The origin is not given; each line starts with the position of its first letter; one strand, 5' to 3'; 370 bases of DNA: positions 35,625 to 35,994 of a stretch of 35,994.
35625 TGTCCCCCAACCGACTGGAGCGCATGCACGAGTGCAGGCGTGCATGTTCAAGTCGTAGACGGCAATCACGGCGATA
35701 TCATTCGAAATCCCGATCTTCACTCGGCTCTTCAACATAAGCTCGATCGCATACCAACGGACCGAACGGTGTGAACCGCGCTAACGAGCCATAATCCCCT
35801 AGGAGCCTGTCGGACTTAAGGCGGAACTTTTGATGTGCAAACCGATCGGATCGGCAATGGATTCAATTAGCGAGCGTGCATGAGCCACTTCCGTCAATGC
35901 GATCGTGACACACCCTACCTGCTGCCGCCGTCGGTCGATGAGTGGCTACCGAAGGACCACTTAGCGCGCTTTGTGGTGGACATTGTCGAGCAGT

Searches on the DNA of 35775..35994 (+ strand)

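Call 50: search_dna_similar(query=window:35775-35994:+, collection=plasmids, mode=distant, max_rows=10)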
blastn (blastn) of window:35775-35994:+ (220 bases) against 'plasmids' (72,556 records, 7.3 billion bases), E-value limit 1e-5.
No match.

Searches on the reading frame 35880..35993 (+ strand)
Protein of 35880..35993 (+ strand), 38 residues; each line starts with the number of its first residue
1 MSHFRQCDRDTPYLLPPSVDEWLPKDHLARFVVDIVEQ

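Call 51: search_protein_families(library=pfam, proteins=[window:35880-35993:+], max_evalue=1)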
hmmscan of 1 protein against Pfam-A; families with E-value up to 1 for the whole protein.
window:35880-35993:+ (38 aa): 0 families

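Call 52: search_dna_similar(query=window:35880-35993:+, collection=plasmids, mode=protein, max_rows=12, max_evalue=0.001)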
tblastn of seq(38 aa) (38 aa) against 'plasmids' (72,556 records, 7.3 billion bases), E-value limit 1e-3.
Records with a match: 66; places in all: 94; records where one place covers at least 80% of the query: 53.
Best place of each record, by identity: 60-80% 21; <60% 45.
By first word of the organism name: Streptomyces 12; Komagataeibacter 11; Pseudomonas 8; Klebsiella 8; Bradyrhizobium 3; Mesorhizobium 2; Escherichia 2; Simplicispira 1; Methylobacter 1; Aromatoleum 1; and 17 more.
By predicted mobility (MOB-suite, as given by PLSDB): non-mobilizable 27; conjugative 27; mobilizable 12.
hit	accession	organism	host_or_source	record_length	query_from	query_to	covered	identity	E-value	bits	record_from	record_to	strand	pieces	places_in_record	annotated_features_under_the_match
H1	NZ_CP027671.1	Simplicispira suum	cell culture,Dust collector of pigpen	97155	1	38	100%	76.3%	3e-13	67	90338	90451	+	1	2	IS1182 family transposase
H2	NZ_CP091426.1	Methylobacter sp. YRD-M1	isolate,wetland soil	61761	1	38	100%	68.4%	6e-12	64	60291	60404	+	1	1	IS1182 family transposase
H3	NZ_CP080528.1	Mesorhizobium sp. AR07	Oxytropis sp.,Cell culture,root nodule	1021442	1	37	97%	70.3%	4e-12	64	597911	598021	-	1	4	record has no annotation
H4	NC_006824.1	Aromatoleum aromaticum EbN1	-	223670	1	37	97%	70.3%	2e-10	59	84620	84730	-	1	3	IS1182-like element ISAzo1 family transposase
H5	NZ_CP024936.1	Paraburkholderia graminis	soil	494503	1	38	100%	65.8%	6e-10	58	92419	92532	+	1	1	none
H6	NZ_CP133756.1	Pseudomonas aeruginosa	Homo sapiens,sputum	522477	1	37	97%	64.9%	4e-11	61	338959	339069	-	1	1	IS1182 family transposase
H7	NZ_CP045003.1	Pseudomonas aeruginosa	Homo sapiens,single cell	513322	1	38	100%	63.2%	1e-10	60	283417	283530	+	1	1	IS1182 family transposase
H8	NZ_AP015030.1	Pseudomonas putida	-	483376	1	37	97%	62.2%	1e-10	60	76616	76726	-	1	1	IS1182 family transposase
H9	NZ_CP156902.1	Pseudomonas kurunegalensis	Homo sapiens,stool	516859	1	37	97%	62.2%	3e-9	56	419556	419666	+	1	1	IS1182 family transposase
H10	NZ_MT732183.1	Pseudomonas aeruginosa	-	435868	1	37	97%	62.2%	3e-9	56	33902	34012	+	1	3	IS1182 family transposase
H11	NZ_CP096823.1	Pseudomonas aeruginosa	Homo sapiens,blood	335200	1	37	97%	62.2%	3e-9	56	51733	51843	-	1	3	IS1182 family transposase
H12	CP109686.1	Pseudomonas aeruginosa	whole organism,Sink Drain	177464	1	37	97%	62.2%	3e-9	56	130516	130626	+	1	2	IS1182 family transposase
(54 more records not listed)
